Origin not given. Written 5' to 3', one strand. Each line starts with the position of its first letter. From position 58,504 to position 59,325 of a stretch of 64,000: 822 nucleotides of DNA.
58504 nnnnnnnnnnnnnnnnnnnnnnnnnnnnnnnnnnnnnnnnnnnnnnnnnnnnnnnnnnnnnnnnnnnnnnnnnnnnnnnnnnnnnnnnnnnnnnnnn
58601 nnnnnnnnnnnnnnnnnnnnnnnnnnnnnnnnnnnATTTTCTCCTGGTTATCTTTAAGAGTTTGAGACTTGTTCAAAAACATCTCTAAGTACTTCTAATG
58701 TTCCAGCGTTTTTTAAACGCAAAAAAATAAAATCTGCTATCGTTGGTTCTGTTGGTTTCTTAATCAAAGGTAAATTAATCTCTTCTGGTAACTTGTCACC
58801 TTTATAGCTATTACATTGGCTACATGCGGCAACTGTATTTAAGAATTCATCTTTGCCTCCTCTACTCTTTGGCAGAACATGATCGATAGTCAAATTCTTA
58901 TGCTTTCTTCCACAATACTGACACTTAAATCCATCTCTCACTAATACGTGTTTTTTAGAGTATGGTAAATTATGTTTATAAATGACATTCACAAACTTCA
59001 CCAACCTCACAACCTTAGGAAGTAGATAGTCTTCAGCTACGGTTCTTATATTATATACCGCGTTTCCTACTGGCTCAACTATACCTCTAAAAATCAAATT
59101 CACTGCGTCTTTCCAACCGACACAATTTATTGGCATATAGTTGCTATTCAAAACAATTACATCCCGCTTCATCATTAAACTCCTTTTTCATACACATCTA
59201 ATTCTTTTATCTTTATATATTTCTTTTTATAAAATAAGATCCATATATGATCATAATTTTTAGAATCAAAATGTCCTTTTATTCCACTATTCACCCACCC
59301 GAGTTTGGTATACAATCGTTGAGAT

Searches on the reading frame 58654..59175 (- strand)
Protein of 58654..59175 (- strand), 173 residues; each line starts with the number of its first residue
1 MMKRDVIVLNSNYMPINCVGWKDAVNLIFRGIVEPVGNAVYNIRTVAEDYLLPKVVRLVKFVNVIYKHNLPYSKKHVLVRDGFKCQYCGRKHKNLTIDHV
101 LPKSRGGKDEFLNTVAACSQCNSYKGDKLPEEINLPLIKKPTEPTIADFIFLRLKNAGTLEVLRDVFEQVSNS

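Call 39: search_protein_families(library=pfam, proteins=[window:58654-59175:-], max_evalue=0.1)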
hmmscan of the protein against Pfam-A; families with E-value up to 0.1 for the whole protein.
window:58654-59175:- (173 aa): 4 families
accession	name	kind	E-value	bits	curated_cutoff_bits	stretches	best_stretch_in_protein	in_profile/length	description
PF14279.12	HNH_5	-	5.4e-16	58.7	27.5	1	85-133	1-51/56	HNH endonuclease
PF01844.29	HNH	-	1.5e-13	51.1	21.4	1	85-128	1-47/47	HNH endonuclease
PF13395.12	HNH_4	-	6.7e-07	29.6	22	1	93-130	16-53/54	HNH endonuclease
PF06540.16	GMAP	-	0.083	13.5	25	0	145-171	28-55/61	Galanin message associated peptide (GMAP)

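Call 40: search_protein_families(library=phrogs, proteins=[window:58654-59175:-], max_evalue=0.1)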
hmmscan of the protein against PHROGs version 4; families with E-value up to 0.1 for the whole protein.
window:58654-59175:- (173 aa): 48 families (the best 25 are shown)
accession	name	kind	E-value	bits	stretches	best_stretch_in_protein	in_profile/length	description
phrog_16726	-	DNA, RNA and nucleotide metabolism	1.6e-35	124.3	1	2-152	26-167/308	HNH endonuclease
phrog_2118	-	DNA, RNA and nucleotide metabolism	5.3e-16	60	1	75-128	169-224/301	HNH endonuclease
phrog_2214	-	DNA, RNA and nucleotide metabolism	1.3e-15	58.5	1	74-128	185-239/429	HNH endonuclease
phrog_14314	-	DNA, RNA and nucleotide metabolism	9.6e-15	56.6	1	77-126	11-62/252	HNH endonuclease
phrog_8660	-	DNA, RNA and nucleotide metabolism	1.9e-14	55.2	1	73-135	115-186/196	HNH endonuclease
phrog_16986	-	unknown function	1.1e-13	52.3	1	76-130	14-70/248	-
phrog_5718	-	DNA, RNA and nucleotide metabolism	2.9e-13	50.6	1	73-139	119-187/394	HNH endonuclease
phrog_1271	-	DNA, RNA and nucleotide metabolism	4.3e-12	47.1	1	77-138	261-326/361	HNH endonuclease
phrog_6050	-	DNA, RNA and nucleotide metabolism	1.5e-11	44.8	1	73-130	302-362/402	HNH endonuclease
phrog_338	-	DNA, RNA and nucleotide metabolism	1.8e-11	45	1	78-140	203-267/340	HNH endonuclease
phrog_7785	-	DNA, RNA and nucleotide metabolism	2e-11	45.1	1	73-143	61-131/147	HNH endonuclease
phrog_589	-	DNA, RNA and nucleotide metabolism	4.7e-11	43.7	1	74-126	83-139/179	HNH endonuclease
phrog_1035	-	DNA, RNA and nucleotide metabolism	4.9e-11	44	1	74-135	151-220/271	endonuclease VII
phrog_9645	-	DNA, RNA and nucleotide metabolism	1.2e-10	42.3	1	76-133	15-77/168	HNH endonuclease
phrog_9545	-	DNA, RNA and nucleotide metabolism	2.3e-08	34.9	1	74-132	102-171/206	HNH endonuclease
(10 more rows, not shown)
